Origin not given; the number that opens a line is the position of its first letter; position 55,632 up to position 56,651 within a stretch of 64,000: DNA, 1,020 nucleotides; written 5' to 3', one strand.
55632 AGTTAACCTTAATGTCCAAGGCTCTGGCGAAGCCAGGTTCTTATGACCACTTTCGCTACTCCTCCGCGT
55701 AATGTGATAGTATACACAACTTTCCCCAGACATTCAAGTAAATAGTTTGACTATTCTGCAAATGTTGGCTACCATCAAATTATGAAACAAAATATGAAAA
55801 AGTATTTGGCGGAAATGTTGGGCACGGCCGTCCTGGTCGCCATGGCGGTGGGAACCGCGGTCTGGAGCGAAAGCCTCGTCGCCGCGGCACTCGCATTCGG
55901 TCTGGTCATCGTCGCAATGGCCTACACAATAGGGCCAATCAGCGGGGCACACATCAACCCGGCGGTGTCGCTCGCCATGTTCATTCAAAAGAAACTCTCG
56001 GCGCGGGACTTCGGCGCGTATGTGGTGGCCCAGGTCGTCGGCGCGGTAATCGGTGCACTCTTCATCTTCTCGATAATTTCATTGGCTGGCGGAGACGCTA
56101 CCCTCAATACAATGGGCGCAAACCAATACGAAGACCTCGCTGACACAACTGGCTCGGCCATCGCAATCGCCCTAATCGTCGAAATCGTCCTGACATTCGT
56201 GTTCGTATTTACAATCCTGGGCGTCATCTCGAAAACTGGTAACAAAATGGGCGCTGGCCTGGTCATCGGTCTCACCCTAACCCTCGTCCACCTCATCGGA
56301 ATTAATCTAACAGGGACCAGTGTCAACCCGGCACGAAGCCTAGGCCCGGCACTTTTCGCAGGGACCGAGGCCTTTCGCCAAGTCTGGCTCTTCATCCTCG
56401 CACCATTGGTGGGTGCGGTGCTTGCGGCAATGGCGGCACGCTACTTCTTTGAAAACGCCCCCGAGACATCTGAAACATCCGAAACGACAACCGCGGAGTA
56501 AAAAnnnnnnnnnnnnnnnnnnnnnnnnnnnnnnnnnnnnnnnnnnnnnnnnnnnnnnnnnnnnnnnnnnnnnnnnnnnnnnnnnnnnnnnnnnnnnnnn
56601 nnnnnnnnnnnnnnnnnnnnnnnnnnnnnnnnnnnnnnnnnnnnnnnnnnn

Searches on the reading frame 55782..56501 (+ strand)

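Call 81: search_protein_families(library=pfam, proteins=[window:55782-56501:+], max_evalue=0.0001)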
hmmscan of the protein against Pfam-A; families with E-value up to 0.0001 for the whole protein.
window:55782-56501:+ (239 aa): 1 family
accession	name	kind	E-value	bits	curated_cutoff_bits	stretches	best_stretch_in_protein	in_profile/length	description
PF00230.25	MIP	-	7.2e-47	160.5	25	1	3-217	6-220/222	Major intrinsic protein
